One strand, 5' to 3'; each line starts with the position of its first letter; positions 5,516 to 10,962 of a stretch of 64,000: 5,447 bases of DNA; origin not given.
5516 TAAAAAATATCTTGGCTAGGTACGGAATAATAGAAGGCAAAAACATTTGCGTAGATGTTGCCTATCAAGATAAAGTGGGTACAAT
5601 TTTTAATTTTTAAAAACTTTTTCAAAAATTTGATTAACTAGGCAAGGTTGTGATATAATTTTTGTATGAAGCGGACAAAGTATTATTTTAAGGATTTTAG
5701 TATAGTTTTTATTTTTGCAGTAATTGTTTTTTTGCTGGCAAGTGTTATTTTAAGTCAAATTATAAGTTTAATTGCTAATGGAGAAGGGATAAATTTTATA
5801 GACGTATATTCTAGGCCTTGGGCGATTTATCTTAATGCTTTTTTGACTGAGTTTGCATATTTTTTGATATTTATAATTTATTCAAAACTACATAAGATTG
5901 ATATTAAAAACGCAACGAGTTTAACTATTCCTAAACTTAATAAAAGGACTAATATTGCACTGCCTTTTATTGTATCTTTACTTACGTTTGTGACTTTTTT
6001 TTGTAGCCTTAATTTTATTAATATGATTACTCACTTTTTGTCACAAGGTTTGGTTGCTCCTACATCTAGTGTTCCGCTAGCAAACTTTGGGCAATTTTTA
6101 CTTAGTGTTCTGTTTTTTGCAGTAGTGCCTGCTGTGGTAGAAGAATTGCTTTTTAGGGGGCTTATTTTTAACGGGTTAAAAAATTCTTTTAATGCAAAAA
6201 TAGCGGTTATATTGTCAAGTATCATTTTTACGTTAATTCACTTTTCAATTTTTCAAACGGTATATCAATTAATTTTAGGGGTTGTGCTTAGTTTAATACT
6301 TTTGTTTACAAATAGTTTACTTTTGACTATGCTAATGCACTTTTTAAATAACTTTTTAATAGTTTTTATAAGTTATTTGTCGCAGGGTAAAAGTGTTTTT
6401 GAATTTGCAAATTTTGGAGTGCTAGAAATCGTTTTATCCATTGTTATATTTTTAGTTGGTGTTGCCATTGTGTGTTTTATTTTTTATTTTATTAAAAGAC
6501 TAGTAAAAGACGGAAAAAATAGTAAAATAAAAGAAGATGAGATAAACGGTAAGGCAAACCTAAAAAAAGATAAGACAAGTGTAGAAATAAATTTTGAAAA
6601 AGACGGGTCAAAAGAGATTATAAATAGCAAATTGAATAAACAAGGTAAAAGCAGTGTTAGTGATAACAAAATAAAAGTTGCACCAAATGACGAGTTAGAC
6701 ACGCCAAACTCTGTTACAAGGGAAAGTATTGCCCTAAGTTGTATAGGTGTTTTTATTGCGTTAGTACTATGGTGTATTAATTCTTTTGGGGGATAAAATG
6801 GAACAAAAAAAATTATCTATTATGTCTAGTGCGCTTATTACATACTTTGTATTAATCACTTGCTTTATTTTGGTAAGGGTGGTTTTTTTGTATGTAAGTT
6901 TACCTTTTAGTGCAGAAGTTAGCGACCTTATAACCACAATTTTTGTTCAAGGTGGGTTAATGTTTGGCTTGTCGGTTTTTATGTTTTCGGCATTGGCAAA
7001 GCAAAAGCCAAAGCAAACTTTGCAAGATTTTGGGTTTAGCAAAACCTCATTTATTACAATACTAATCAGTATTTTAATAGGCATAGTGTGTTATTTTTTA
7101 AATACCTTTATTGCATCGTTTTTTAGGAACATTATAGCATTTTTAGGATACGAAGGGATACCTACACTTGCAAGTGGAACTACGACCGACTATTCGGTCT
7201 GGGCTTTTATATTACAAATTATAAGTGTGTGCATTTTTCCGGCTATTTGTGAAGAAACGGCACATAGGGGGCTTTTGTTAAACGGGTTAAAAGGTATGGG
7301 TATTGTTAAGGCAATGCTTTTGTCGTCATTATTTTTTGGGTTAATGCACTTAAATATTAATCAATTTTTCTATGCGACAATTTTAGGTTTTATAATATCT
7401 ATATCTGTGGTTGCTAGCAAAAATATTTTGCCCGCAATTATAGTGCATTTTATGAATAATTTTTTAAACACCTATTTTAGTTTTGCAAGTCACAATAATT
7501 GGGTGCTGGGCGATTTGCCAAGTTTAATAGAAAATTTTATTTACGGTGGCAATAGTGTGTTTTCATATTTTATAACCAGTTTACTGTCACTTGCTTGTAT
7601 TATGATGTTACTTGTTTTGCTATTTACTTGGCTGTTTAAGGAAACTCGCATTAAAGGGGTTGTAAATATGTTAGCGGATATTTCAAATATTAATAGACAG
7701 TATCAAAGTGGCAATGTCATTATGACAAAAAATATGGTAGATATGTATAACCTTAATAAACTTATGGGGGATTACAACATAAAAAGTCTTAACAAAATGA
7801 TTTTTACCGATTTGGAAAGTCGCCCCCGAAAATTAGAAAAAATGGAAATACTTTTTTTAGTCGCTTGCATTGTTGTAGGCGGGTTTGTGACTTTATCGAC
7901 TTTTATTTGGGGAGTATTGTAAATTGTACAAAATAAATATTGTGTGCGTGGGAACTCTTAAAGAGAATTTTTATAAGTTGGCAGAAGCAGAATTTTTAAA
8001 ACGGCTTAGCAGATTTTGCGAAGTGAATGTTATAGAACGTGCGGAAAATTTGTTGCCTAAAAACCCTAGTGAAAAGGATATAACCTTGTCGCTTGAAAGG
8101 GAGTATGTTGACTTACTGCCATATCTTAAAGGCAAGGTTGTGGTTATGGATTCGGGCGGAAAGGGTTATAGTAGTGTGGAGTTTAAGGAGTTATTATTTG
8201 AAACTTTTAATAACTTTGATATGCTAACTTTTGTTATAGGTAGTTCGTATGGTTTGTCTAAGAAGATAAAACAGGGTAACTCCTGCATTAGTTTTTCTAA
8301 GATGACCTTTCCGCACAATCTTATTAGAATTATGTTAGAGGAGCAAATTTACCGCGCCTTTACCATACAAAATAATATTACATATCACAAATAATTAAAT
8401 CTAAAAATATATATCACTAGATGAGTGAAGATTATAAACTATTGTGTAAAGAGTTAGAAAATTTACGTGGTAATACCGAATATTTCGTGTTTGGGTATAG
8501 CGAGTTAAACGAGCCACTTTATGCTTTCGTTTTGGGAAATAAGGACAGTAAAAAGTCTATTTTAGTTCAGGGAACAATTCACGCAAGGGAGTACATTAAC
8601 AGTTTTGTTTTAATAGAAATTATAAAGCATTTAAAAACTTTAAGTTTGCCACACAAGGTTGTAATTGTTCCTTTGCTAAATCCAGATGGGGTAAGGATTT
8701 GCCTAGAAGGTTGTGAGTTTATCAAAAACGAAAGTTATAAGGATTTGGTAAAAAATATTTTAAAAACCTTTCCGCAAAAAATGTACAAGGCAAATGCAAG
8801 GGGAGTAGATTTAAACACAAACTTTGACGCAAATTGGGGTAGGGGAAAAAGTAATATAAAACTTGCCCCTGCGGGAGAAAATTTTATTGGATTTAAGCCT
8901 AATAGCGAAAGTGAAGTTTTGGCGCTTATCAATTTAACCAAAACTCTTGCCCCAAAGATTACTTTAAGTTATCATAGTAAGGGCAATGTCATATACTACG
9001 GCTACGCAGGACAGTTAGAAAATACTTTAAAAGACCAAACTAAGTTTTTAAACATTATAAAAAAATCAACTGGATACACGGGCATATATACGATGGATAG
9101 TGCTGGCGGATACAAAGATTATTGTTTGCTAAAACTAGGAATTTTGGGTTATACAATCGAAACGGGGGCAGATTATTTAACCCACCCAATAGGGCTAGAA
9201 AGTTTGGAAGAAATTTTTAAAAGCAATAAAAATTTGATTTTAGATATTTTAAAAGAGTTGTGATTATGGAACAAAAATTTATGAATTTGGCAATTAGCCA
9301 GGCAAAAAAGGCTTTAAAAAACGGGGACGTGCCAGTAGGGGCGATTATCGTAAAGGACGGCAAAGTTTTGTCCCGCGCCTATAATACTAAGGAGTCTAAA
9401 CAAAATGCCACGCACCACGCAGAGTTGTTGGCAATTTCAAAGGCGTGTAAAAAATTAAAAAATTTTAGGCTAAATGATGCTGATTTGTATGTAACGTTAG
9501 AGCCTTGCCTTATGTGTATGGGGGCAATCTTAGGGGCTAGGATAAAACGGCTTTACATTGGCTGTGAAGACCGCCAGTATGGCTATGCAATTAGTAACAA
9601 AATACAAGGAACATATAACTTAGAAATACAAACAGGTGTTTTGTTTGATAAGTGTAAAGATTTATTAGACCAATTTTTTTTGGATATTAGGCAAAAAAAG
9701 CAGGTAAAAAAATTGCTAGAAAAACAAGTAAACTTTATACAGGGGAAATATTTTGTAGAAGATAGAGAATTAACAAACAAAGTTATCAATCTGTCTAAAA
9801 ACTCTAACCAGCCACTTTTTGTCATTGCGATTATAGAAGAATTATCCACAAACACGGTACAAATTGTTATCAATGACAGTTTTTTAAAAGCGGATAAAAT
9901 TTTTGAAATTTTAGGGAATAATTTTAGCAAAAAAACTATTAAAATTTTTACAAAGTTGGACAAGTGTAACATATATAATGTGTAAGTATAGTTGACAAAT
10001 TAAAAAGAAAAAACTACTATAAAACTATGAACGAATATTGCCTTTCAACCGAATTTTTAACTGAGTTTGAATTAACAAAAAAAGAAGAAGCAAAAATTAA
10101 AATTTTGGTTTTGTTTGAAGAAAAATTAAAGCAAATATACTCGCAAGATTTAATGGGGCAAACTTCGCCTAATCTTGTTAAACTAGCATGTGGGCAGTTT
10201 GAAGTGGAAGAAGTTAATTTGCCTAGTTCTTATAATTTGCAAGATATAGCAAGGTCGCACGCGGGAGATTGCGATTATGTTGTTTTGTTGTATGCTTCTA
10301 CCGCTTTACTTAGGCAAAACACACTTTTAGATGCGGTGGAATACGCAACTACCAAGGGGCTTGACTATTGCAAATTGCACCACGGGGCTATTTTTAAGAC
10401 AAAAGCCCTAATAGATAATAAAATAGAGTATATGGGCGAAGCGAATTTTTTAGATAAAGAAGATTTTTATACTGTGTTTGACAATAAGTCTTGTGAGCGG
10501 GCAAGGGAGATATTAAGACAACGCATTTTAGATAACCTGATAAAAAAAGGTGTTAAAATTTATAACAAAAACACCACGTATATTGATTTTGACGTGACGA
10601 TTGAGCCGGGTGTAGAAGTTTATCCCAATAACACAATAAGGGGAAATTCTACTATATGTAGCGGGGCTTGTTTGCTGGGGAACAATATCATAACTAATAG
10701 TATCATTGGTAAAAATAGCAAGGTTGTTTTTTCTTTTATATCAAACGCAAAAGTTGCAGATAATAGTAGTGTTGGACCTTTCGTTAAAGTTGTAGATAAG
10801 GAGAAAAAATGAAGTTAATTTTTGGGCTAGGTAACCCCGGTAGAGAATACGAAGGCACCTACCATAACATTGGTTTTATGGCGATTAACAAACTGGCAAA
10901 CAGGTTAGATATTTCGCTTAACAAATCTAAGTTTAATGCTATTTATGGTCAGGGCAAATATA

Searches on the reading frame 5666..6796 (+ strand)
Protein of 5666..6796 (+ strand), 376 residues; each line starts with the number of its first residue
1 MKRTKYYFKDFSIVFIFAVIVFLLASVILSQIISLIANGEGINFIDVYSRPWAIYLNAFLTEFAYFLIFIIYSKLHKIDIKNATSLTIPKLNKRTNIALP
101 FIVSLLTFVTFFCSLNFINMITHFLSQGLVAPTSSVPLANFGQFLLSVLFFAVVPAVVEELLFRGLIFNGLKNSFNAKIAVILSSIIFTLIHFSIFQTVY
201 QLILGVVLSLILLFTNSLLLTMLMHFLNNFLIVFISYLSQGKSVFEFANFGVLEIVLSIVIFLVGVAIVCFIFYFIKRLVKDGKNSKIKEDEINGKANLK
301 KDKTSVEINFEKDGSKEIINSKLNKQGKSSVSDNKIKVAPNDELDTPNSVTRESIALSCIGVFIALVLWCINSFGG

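Call 11: search_protein_families(library=ncbifam, proteins=[window:5666-6796:+])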
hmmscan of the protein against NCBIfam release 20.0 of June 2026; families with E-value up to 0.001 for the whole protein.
window:5666-6796:+ (376 aa): 4 families
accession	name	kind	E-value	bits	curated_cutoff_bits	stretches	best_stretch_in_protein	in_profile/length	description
NF041647.1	ABC_perm_CPBP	equivalog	4.3e-29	101.8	435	1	58-237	456-635/636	ABC transporter permease subunit/CPBP intramembrane protease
NF046050.1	CPBP_fam_MroQ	equivalog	3e-09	36.7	270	1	14-239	6-227/243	intramembrane glutamic endopeptidase MroQ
NF040589.1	CPBP_Synerg_MrtS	equivalog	3.3e-06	27.4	130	1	130-232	64-163/170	Synerg-CTERM system glutamic-type intramembrane protease MrtS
NF041768.1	acyl_LnsB_CPBP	equivalog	0.00023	20.9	240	1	4-208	8-208/241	CPBP family lipoprotein N-acylation protein LnsB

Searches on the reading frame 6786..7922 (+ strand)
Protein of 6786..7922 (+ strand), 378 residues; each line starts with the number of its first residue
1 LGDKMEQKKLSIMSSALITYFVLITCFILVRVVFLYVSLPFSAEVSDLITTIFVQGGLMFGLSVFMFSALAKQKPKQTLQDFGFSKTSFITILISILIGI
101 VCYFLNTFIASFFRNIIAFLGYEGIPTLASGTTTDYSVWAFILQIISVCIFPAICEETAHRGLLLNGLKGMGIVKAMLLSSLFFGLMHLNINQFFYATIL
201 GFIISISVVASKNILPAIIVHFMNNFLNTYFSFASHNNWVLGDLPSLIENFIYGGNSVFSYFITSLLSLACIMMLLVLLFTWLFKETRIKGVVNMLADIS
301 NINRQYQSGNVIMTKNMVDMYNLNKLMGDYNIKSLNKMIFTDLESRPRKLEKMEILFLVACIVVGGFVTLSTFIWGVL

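Call 11: search_protein_families(library=ncbifam, proteins=[window:6786-7922:+])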
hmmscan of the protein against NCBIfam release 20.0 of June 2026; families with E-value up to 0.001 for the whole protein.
window:6786-7922:+ (378 aa): 1 family
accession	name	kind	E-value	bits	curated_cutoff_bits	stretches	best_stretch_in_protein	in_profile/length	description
NF041647.1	ABC_perm_CPBP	equivalog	1.6e-29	103.1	435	1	11-230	414-632/636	ABC transporter permease subunit/CPBP intramembrane protease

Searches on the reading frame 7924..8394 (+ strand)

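Call 11: search_protein_families(library=ncbifam, proteins=[window:7924-8394:+])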
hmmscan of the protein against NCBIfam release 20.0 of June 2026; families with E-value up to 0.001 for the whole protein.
window:7924-8394:+ (156 aa): 9 families
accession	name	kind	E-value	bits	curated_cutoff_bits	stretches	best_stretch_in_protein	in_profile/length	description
NF000985.0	PRK00103.1-3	equivalog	2.6e-40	137.9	172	1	3-156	2-159/159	23S rRNA (pseudouridine(1915)-N(3))-methyltransferase RlmH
TIGR00246.1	tRNA_RlmH_YbeA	equivalog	2e-29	102.5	149.7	1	3-156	2-154/155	23S rRNA (pseudouridine(1915)-N(3))-methyltransferase RlmH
NF000990.0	PRK00103.2-4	equivalog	4.8e-26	91.6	207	1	3-155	2-155/157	23S rRNA (pseudouridine(1915)-N(3))-methyltransferase RlmH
NF000986.0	PRK00103.1-4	equivalog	1.1e-24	87.4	141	1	3-156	2-155/156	23S rRNA (pseudouridine(1915)-N(3))-methyltransferase RlmH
NF000989.0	PRK00103.2-3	equivalog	7.9e-20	71.5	169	1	3-156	2-159/160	23S rRNA (pseudouridine(1915)-N(3))-methyltransferase RlmH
NF000988.0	PRK00103.2-2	equivalog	2.6e-17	63.3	199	1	3-156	2-155/156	23S rRNA (pseudouridine(1915)-N(3))-methyltransferase RlmH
NF000984.0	PRK00103.1-1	equivalog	1.6e-16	60.5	242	1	3-156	2-155/156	23S rRNA (pseudouridine(1915)-N(3))-methyltransferase RlmH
NF000991.0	PRK00103.2-5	equivalog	9.5e-15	54.8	216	1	69-156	70-159/160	23S rRNA (pseudouridine(1915)-N(3))-methyltransferase RlmH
NF000987.0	PRK00103.2-1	equivalog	1.7e-14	54.5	210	1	24-156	21-151/151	23S rRNA (pseudouridine(1915)-N(3))-methyltransferase RlmH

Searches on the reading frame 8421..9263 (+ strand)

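Call 11: search_protein_families(library=ncbifam, proteins=[window:8421-9263:+])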
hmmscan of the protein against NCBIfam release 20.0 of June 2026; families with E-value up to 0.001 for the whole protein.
window:8421-9263:+ (280 aa): 1 family
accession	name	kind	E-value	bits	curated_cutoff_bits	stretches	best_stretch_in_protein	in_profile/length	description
NF007897.0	PRK10602.1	equivalog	1.2e-12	47.3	157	1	122-209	88-181/237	murein tripeptide amidase MpaA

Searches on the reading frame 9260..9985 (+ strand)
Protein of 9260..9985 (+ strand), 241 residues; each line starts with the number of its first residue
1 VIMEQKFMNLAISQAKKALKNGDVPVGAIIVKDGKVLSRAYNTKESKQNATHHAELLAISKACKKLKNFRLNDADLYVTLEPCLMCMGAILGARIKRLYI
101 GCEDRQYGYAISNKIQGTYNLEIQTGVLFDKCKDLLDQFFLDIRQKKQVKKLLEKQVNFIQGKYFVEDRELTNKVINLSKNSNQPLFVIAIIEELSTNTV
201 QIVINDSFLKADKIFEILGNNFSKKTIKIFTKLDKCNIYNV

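Call 11: search_protein_families(library=ncbifam, proteins=[window:9260-9985:+])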
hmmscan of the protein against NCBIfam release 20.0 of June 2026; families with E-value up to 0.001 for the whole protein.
window:9260-9985:+ (241 aa): 5 families
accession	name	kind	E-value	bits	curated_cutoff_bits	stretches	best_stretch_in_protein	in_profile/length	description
NF008113.2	PRK10860.1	equivalog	2.1e-36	125.3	150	1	4-155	7-163/165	tRNA adenosine(34) deaminase TadA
TIGR00326.1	eubact_ribD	equivalog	5.2e-13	48.9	156.35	1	8-150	1-143/343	bifunctional diaminohydroxyphosphoribosylaminopyrimidine deaminase/5-amino-6-(5-phosphoribosylamino)uracil reductase RibD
TIGR02571.1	ComEB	equivalog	8.1e-09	35.6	219.45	1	49-112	65-126/151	ComE operon protein 2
NF008052.0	PRK10786.1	equivalog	3.2e-05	22.8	500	1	20-104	21-102/367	bifunctional diaminohydroxyphosphoribosylaminopyrimidine deaminase/5-amino-6-(5-phosphoribosylamino)uracil reductase RibD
NF041025.1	antiphage_deaminase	equivalog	0.00048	19.1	400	1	53-99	339-384/437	anti-phage dCTP deaminase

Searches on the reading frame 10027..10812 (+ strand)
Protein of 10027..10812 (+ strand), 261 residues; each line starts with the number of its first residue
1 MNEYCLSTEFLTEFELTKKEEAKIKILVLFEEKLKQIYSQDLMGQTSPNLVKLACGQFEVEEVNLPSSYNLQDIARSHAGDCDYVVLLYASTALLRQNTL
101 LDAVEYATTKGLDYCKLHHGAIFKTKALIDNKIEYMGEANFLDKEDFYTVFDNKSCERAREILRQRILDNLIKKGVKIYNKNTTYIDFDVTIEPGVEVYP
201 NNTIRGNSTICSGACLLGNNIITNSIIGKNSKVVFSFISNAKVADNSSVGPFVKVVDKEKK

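Call 11: search_protein_families(library=ncbifam, proteins=[window:10027-10812:+])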
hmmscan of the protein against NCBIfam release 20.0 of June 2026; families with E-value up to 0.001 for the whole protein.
window:10027-10812:+ (261 aa): 13 families
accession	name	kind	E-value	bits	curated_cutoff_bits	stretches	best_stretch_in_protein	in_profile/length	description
NF010934.1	PRK14354.1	equivalog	1.9e-22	79.4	450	1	131-255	204-328/447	bifunctional UDP-N-acetylglucosamine diphosphorylase/glucosamine-1-phosphate N-acetyltransferase GlmU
NF010940.0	PRK14360.1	equivalog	5.2e-18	64.8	602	1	141-256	214-329/452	bifunctional UDP-N-acetylglucosamine diphosphorylase/glucosamine-1-phosphate N-acetyltransferase GlmU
TIGR01173.1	glmU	equivalog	1.9e-17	63.2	366.85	1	132-255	205-329/452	bifunctional UDP-N-acetylglucosamine diphosphorylase/glucosamine-1-phosphate N-acetyltransferase GlmU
NF010937.0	PRK14357.1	equivalog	3.1e-17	62.6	658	1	143-255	209-321/448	bifunctional UDP-N-acetylglucosamine diphosphorylase/glucosamine-1-phosphate N-acetyltransferase GlmU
NF010936.0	PRK14356.1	equivalog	4.8e-17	62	666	1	143-254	223-335/456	bifunctional UDP-N-acetylglucosamine diphosphorylase/glucosamine-1-phosphate N-acetyltransferase GlmU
NF010932.0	PRK14352.1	equivalog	7.2e-16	57.9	611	1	149-253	233-337/488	bifunctional UDP-N-acetylglucosamine diphosphorylase/glucosamine-1-phosphate N-acetyltransferase GlmU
NF010935.0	PRK14355.1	equivalog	1.9e-14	53.1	718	1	143-253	222-333/459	bifunctional UDP-N-acetylglucosamine diphosphorylase/glucosamine-1-phosphate N-acetyltransferase GlmU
NF010938.0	PRK14358.1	equivalog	7.6e-13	47.8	500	1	144-255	225-337/481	bifunctional N-acetylglucosamine-1-phosphate uridyltransferase/glucosamine-1-phosphate acetyltransferase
NF010939.0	PRK14359.1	equivalog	4.6e-10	38.7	592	1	136-255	206-324/430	bifunctional UDP-N-acetylglucosamine diphosphorylase/glucosamine-1-phosphate N-acetyltransferase GlmU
NF010933.0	PRK14353.1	equivalog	1.3e-06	27.3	505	1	155-255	234-336/453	bifunctional UDP-N-acetylglucosamine diphosphorylase/glucosamine-1-phosphate N-acetyltransferase GlmU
TIGR03991.1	alt_bact_glmU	hypoth_equivalog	4.5e-06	26.2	225.3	1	84-233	93-246/394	UDP-N-acetylglucosamine diphosphorylase/glucosamine-1-phosphate N-acetyltransferase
NF006986.0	PRK09451.1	equivalog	7e-06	25.1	725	1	161-255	237-332/456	bifunctional UDP-N-acetylglucosamine diphosphorylase/glucosamine-1-phosphate N-acetyltransferase GlmU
TIGR03992.1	Arch_glmU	subfamily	0.00042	19.3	292.1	1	172-247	251-325/393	bifunctional sugar-1-phosphate nucleotidylyltransferase/acetyltransferase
